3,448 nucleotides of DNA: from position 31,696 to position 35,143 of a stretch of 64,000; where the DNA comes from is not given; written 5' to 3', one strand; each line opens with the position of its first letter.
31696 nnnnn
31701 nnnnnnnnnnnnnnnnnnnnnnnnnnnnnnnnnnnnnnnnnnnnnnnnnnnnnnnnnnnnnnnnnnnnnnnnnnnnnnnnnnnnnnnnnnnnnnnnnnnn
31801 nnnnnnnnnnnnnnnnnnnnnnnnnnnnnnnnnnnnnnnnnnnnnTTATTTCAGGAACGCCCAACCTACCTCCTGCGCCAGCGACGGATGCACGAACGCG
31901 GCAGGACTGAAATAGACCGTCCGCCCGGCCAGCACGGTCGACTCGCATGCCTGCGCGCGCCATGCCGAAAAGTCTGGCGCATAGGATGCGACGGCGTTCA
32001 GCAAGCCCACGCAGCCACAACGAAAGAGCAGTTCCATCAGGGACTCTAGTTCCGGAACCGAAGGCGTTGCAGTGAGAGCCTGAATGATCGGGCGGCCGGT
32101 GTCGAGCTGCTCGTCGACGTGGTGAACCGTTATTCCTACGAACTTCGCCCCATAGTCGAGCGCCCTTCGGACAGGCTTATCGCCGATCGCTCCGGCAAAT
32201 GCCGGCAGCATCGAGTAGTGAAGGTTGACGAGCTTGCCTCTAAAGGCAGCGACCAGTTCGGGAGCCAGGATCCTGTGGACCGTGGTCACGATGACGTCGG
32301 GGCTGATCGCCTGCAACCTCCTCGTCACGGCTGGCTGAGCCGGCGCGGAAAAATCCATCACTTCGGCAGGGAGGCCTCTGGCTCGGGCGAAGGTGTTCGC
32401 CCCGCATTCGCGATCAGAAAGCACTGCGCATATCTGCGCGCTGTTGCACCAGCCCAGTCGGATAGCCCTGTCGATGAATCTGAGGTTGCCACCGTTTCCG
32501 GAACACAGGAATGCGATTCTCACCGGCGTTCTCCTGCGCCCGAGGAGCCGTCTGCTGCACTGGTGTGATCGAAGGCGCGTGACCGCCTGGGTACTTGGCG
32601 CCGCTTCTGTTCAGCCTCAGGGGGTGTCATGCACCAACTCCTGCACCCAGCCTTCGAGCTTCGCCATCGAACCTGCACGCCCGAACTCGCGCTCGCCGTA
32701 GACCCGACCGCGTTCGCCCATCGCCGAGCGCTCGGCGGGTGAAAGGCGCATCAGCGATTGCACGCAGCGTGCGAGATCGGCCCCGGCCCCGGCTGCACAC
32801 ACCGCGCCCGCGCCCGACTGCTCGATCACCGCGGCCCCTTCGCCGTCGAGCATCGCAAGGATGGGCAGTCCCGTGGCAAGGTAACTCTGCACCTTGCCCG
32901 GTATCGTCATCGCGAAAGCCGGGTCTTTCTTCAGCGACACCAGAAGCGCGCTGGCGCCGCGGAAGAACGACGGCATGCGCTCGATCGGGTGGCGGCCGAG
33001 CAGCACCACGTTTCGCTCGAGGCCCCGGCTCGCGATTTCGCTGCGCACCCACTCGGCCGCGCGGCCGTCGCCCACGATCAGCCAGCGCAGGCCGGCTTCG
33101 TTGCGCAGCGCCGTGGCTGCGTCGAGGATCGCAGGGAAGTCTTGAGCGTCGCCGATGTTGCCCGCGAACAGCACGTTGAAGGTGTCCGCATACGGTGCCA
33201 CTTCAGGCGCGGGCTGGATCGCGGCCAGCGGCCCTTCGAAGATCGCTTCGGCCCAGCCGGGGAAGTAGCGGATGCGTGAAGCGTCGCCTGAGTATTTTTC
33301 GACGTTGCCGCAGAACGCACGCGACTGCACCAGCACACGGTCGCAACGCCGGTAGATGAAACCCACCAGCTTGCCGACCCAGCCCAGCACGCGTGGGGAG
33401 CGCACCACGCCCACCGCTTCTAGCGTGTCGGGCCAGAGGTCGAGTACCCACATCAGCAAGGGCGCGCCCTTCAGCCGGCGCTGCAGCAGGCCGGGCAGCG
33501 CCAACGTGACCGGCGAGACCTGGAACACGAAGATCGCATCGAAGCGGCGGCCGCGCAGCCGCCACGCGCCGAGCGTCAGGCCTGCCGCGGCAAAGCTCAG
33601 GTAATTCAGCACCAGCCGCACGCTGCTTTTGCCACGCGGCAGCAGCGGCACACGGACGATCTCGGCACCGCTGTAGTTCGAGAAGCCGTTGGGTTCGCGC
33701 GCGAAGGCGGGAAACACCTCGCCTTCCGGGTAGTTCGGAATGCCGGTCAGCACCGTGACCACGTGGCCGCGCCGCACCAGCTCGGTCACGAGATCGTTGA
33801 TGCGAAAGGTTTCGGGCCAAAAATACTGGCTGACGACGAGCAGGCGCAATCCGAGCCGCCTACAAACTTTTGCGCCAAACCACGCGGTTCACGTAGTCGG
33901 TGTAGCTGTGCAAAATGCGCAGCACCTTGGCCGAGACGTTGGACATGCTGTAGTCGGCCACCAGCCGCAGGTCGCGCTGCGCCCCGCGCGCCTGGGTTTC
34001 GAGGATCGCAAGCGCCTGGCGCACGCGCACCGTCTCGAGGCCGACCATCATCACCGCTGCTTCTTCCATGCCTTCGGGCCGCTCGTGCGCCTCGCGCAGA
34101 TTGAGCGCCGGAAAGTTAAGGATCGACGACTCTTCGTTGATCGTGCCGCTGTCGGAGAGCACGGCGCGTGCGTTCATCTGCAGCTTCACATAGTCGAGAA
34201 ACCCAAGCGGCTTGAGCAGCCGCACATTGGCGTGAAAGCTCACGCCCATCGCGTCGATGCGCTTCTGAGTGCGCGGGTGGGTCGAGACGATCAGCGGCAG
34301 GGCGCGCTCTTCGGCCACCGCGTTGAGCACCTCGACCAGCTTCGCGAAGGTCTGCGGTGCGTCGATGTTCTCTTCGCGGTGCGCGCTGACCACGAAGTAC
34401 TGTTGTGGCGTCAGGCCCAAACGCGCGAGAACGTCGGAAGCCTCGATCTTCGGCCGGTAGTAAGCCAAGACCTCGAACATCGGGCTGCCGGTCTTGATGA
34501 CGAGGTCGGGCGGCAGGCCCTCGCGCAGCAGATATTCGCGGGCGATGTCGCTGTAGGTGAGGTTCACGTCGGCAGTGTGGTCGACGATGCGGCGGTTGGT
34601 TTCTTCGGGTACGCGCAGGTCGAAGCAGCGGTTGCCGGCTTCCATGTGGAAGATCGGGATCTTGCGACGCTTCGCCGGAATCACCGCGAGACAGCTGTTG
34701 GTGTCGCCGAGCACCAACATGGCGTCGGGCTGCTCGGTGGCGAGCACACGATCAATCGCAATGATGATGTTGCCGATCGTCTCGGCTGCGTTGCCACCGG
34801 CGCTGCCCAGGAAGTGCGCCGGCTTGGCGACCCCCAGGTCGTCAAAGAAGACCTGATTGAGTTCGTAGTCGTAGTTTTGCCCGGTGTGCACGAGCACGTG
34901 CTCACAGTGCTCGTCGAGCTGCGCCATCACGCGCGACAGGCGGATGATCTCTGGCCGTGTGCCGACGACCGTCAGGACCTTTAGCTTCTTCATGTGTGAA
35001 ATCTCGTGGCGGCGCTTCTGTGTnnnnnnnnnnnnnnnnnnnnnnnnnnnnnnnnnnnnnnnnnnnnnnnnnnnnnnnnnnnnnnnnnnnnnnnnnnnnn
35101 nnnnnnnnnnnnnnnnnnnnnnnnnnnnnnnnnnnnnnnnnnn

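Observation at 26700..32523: Best candidate for an undescribed system: Arn/Gtr-like six-gene cassette for periplasmic transfer of an N-acylated amino sugar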

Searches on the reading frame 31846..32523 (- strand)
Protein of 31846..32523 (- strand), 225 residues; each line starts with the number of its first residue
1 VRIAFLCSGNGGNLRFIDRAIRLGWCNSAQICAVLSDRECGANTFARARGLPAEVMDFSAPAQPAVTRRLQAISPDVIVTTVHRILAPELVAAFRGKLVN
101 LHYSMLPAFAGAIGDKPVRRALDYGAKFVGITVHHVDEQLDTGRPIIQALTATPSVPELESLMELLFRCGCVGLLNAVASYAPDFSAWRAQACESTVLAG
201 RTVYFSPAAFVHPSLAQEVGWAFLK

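Call 4: search_protein_families(library=pfam, proteins=[window:31846-32523:-], max_evalue=0.01)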
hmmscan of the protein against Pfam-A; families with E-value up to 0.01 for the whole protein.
window:31846-32523:- (225 aa): 1 family
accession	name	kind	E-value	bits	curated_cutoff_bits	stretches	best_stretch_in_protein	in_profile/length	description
PF00551.24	Formyl_trans_N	-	2.6e-26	92.9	26.1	1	1-150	1-153/181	Formyl transferase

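Call 5: search_protein_families(library=ncbifam, proteins=[window:31846-32523:-], max_evalue=0.01)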
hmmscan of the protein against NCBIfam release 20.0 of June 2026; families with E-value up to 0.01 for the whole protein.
window:31846-32523:- (225 aa): 6 families
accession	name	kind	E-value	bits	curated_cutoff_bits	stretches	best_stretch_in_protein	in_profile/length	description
TIGR00639.1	PurN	equivalog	1.7e-25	89.7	150.1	1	1-150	1-153/192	phosphoribosylglycinamide formyltransferase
NF004684.0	PRK06027.1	subfamily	9.6e-18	64.9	223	1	63-148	154-236/286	formyltetrahydrofolate deformylase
TIGR00655.1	PurU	equivalog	2.2e-17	63.6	285.95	1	68-150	154-234/280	formyltetrahydrofolate deformylase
TIGR00460.1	fmt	equivalog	1.8e-12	47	201.5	1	62-186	67-189/315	methionyl-tRNA formyltransferase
NF005414.0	PRK06988.1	equivalog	3e-08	33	316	1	55-148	58-149/311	formyltransferase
NF005998.1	PRK08125.1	equivalog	6.4e-06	24.8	777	1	64-150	65-149/649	bifunctional UDP-4-amino-4-deoxy-L-arabinose formyltransferase/UDP-glucuronic acid oxidase ArnA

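Call 30: search_solved_structures(query=window:31846-32523:-, max_evalue=0.001)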
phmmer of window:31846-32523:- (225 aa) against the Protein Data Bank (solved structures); distinct sequences matched with E-value up to 0.001: 52.
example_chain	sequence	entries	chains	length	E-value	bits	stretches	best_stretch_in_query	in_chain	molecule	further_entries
4ds3_A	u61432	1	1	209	9e-17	64.8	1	2-151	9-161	Phosphoribosylglycinamide formyltransferase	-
3av3_A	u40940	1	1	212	2.7e-16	63.3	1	2-164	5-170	Phosphoribosylglycinamide formyltransferase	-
3da8_A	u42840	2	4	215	5.3e-16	62.3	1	2-150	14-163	Probable 5'-phosphoribosylglycinamide formyltransferase purN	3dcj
3auf_A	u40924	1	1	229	3.2e-15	59.7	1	2-153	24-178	Glycinamide ribonucleotide transformylase 1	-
3p9x_A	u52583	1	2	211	7.9e-15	58.4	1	2-162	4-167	phosphoribosylglycinamide formyltransferase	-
2ywr_A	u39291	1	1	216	8e-15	58.4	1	2-158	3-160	Phosphoribosylglycinamide formyltransferase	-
5j9f_A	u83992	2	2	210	4.5e-14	56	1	2-151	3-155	Trifunctional purine biosynthetic protein adenosine-3 | Phosphoribosylglycinamide formyltransferase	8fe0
1zlx_A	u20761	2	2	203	2.1e-13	53.8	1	2-151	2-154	Phosphoribosylglycinamide formyltransferase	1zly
4zyt_A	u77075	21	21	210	2.2e-13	53.7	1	2-151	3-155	Trifunctional purine biosynthetic protein adenosine-3 | Phosphoribosylglycinamide formyltransferase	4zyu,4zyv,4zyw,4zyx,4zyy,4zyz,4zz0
1meo_A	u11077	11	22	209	2.3e-13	53.7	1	2-151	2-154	Phosphoribosylglycinamide formyltransferase | Trifunctional purine biosynthetic protein adenosine-3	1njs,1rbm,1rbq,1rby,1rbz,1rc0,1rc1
2gar_A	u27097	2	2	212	3.5e-13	53.1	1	1-150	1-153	GLYCINAMIDE RIBONUCLEOTIDE TRANSFORMYLASE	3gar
1c3e_A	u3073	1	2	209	6.7e-13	52.1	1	1-150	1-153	GLYCINAMIDE RIBONUCLEOTIDE TRANSFORMYLASE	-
1c2t_A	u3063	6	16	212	7e-13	52.1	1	1-150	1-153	GLYCINAMIDE RIBONUCLEOTIDE TRANSFORMYLASE | PHOSPHORIBOSYL-GLYCINAMIDE FORMYLTRANSFERASE | PHOSPHORIBOSYLGLYCINAMIDE FORMYLTRANSFERASE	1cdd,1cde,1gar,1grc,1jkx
1mej_B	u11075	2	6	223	9.1e-13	51.7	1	3-151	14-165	Phosphoribosylglycinamide formyltransferase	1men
3w7b_A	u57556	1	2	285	3.3e-12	49.9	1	64-149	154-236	Formyltetrahydrofolate deformylase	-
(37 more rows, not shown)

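Call 75: search_solved_structures(query=window:31846-32523:-, max_evalue=1e-12, show_alignments=3)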
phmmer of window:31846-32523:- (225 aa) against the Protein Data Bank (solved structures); distinct sequences matched with E-value up to 1e-12: 14.
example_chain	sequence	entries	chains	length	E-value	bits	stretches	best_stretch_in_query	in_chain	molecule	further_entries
4ds3_A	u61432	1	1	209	9e-17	64.8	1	2-151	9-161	Phosphoribosylglycinamide formyltransferase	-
3av3_A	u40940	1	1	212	2.7e-16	63.3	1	2-164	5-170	Phosphoribosylglycinamide formyltransferase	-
3da8_A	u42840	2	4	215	5.3e-16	62.3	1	2-150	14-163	Probable 5'-phosphoribosylglycinamide formyltransferase purN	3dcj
3auf_A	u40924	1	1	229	3.2e-15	59.7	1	2-153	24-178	Glycinamide ribonucleotide transformylase 1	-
3p9x_A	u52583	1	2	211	7.9e-15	58.4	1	2-162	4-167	phosphoribosylglycinamide formyltransferase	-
2ywr_A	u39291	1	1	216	8e-15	58.4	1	2-158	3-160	Phosphoribosylglycinamide formyltransferase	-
5j9f_A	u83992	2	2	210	4.5e-14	56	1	2-151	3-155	Trifunctional purine biosynthetic protein adenosine-3 | Phosphoribosylglycinamide formyltransferase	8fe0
1zlx_A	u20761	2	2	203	2.1e-13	53.8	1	2-151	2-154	Phosphoribosylglycinamide formyltransferase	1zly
4zyt_A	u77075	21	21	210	2.2e-13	53.7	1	2-151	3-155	Trifunctional purine biosynthetic protein adenosine-3 | Phosphoribosylglycinamide formyltransferase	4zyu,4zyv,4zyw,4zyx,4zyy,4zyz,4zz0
1meo_A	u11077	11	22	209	2.3e-13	53.7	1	2-151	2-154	Phosphoribosylglycinamide formyltransferase | Trifunctional purine biosynthetic protein adenosine-3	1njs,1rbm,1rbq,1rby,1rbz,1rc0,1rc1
2gar_A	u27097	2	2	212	3.5e-13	53.1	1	1-150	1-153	GLYCINAMIDE RIBONUCLEOTIDE TRANSFORMYLASE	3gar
1c3e_A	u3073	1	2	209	6.7e-13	52.1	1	1-150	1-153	GLYCINAMIDE RIBONUCLEOTIDE TRANSFORMYLASE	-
1c2t_A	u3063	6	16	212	7e-13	52.1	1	1-150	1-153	GLYCINAMIDE RIBONUCLEOTIDE TRANSFORMYLASE | PHOSPHORIBOSYL-GLYCINAMIDE FORMYLTRANSFERASE | PHOSPHORIBOSYLGLYCINAMIDE FORMYLTRANSFERASE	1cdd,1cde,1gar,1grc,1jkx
1mej_B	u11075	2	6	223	9.1e-13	51.7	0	3-151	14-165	Phosphoribosylglycinamide formyltransferase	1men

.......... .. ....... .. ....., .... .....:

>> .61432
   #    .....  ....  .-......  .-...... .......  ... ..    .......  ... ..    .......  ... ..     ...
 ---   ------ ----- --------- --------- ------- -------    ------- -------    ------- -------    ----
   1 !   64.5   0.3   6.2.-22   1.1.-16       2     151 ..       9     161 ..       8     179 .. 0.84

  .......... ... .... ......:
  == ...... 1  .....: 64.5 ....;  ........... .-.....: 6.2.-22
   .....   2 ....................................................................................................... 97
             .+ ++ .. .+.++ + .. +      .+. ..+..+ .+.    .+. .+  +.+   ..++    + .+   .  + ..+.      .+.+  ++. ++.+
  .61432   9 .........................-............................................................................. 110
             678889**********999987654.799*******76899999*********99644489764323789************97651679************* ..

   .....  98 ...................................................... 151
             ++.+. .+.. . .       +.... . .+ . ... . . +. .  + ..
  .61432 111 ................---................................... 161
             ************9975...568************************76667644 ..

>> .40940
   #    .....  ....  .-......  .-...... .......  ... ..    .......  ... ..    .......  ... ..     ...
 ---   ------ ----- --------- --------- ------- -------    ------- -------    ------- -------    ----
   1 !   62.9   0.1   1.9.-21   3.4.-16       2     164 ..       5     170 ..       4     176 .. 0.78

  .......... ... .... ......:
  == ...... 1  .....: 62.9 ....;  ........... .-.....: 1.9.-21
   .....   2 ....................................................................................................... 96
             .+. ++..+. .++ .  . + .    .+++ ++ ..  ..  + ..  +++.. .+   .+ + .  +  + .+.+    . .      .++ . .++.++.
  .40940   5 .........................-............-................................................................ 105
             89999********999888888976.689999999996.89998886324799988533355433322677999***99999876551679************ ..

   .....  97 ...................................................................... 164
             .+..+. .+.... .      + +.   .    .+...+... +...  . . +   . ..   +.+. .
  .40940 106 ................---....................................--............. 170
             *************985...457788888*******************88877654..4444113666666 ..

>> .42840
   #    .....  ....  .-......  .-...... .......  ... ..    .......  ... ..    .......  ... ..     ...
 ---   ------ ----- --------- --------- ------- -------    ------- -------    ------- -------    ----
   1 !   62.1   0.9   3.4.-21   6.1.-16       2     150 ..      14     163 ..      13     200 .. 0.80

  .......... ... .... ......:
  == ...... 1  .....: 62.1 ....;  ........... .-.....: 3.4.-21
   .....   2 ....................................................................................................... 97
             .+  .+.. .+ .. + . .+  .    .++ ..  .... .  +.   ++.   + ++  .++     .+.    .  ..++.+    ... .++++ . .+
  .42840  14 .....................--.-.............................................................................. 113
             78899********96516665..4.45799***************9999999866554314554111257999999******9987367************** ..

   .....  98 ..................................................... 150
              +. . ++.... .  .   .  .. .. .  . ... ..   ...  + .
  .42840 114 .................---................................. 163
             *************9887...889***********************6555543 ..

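Call 80: find_related_loci(query=window:31846-32523:-, collection=genome_contigs, flank=8000)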
Query window:31846-32523:- (225 aa) in genome_contigs; peptide patterns used: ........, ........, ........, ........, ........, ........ (x = any residue, [..] = any of these).
158 stretches matched a pattern; 1 encode a relative of the query (tblastn E <= 1e-3); 1 distinct loci.
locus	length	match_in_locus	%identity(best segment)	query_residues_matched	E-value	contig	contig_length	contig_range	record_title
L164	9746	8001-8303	32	99-191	1e-7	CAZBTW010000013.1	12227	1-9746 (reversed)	MAG TPA_asm: uncultured Aquiluna sp. isolate SRP329387_co1_25 genome assembly, contig: NODE_2851_length_12227_cov_5.5027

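Call 83: find_related_loci(query=A4, collection=genome_contigs, flank=8000)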
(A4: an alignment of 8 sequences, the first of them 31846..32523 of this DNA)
Query A4 (225 aa) in genome_contigs; peptide patterns used: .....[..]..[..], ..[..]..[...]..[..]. (x = any residue, [..] = any of these).
161 stretches matched a pattern; 130 encode a relative of the query (tblastn E <= 1e-3); the best 80 are kept; 80 distinct loci.
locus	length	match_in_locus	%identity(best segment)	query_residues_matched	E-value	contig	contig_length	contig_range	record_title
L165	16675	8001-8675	64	1-225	1e-96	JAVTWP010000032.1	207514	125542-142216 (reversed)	MAG: Rhizobacter sp. isolate labscale reactor_MAG17 NODE_41_length_207514_cov_45.577030, whole genome shotgun sequence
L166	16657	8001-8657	48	3-221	2e-67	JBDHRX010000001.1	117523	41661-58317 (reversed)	MAG: Burkholderiaceae bacterium isolate AS-MESO-3CA.232 NODE_587_length_117523_cov_7.619825, whole genome shotgun sequen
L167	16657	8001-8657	52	2-224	8e-66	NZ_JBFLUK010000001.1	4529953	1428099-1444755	Trinickia sp. NRRL B-1857 bc2045_tig00000001, whole genome shotgun sequence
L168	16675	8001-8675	47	1-225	9e-66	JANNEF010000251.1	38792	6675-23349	MAG: Verrucomicrobiota bacterium isolate OTE_75_metabat_426 OTE_75_k141_3228916, whole genome shotgun sequence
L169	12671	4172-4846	48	1-225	3e-65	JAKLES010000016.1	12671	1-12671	MAG: Deltaproteobacteria bacterium isolate RA.bin139 RA.bin139_16, whole genome shotgun sequence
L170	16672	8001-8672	46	2-225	1e-63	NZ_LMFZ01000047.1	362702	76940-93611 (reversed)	Duganella sp. Root1480D1 contig_6, whole genome shotgun sequence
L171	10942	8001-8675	45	1-225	8e-62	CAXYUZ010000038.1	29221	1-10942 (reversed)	MAG: uncultured Desulfuromonadaceae bacterium isolate ERR13598973_concoct_76 genome assembly, contig: ERZ24875783.250, w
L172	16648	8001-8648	47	1-221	2e-61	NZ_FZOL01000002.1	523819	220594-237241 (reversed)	Pseudomonas japonica strain DSM 22348, whole genome shotgun sequence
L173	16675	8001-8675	44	1-225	2e-61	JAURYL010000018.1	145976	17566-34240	MAG: Pseudomonadota bacterium isolate E2_concoct.bin.75 E2_k141_116674, whole genome shotgun sequence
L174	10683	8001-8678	44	1-225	2e-61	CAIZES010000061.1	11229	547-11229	MAG: uncultured Silvanigrella sp. isolate VK_bin-3979 genome assembly, contig: bin-3979:061/503, whole genome shotgun se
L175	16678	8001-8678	48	2-225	7e-61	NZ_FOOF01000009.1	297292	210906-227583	Duganella sp. CF458, whole genome shotgun sequence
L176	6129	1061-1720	47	2-224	1e-60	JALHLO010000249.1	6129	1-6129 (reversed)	MAG: Ramlibacter sp. isolate Bin_20_3_2 c_000000041927, whole genome shotgun sequence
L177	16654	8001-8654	46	2-221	2e-60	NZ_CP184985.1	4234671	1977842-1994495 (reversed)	Cupriavidus sp. H19C3 chromosome 1, complete sequence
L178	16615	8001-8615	49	2-208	5e-60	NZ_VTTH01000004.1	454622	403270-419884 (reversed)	Lacisediminimonas profundi strain CHu64-6-4 Scaffold4_1, whole genome shotgun sequence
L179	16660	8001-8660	44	3-225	3e-60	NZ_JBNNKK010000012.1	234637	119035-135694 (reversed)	Achromobacter kerstersii strain NPDC054935 NPDC054935_338_E5.ctg-0012, whole genome shotgun sequence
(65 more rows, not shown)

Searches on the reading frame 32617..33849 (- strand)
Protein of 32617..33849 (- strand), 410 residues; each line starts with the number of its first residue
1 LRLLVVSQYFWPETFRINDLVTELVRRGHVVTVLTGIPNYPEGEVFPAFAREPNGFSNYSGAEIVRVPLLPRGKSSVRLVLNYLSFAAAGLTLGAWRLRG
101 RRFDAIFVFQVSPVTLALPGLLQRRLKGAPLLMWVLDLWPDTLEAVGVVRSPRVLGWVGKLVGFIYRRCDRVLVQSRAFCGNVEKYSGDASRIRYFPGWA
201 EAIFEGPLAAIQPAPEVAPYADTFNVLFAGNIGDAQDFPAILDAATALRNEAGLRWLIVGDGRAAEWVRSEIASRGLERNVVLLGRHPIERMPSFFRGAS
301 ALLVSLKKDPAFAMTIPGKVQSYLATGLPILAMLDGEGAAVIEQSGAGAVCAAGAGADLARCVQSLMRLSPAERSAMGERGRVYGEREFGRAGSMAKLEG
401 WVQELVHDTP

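Call 4: search_protein_families(library=pfam, proteins=[window:32617-33849:-], max_evalue=0.01)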
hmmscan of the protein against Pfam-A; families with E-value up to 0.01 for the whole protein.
window:32617-33849:- (410 aa): 4 families
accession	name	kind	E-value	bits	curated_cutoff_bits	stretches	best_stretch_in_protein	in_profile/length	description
PF13579.12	Glyco_trans_4_4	-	1.9e-13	51.5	29.7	1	16-198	6-157/158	Glycosyl transferase 4-like domain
PF13692.12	Glyco_trans_1_4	-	7.5e-13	49.4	27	1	225-367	3-140/142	Glycosyl transferases group 1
PF00534.26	Glycos_transf_1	-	3.7e-10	40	26.4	1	222-382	14-170/172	Glycosyl transferases group 1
PF13439.12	Glyco_transf_4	-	1.3e-07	32.3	28.5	1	17-197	8-163/170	Glycosyltransferase Family 4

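Call 5: search_protein_families(library=ncbifam, proteins=[window:32617-33849:-], max_evalue=0.01)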
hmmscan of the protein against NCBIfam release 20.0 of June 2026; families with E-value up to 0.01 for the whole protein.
window:32617-33849:- (410 aa): 5 families
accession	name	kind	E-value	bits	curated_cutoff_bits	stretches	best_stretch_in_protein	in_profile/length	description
NF007640.0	PRK10307.1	subfamily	5e-35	121.2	276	1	1-406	1-408/411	WcaI family glycosyltransferase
TIGR04007.1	wcaI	equivalog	5.2e-18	64.9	800.45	1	1-354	1-361/407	colanic acid biosynthesis glycosyltransferase WcaI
TIGR03088.1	stp2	hypoth_equivalog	4.8e-08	32.4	409.05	1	235-396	206-364/374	TIGR03088 family PEP-CTERM/XrtA system glycosyltransferase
TIGR04063.1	stp3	hypoth_equivalog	7.8e-07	28.3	442.05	1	112-391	100-381/397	TIGR04063 family PEP-CTERM/XrtA system glycosyltransferase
NF053787.1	GlcN_PG_synth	equivalog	9.2e-05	21.4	480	1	162-405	137-359/361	N-acetylglucosaminyl phosphatidylglycerol synthase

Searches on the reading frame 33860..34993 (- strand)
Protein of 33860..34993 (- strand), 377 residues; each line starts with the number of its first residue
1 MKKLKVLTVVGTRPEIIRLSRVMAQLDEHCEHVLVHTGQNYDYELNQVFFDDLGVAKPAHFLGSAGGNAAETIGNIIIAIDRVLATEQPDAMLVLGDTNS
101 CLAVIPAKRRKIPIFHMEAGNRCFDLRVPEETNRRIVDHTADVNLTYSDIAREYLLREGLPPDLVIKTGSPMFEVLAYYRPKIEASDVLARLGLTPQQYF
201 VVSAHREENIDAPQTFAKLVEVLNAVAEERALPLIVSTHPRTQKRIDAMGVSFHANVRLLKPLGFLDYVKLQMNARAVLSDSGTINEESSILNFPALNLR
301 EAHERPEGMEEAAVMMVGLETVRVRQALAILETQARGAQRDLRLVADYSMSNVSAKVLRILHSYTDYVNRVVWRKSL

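Call 7: search_protein_families(library=pfam, proteins=[window:33860-34993:-], max_evalue=0.001)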
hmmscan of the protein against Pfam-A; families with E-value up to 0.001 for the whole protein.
window:33860-34993:- (377 aa): 1 family
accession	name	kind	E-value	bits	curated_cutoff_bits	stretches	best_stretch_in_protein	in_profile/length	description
PF02350.25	Epimerase_2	-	5.2e-93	312.1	30.6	1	27-361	6-346/347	UDP-N-acetylglucosamine 2-epimerase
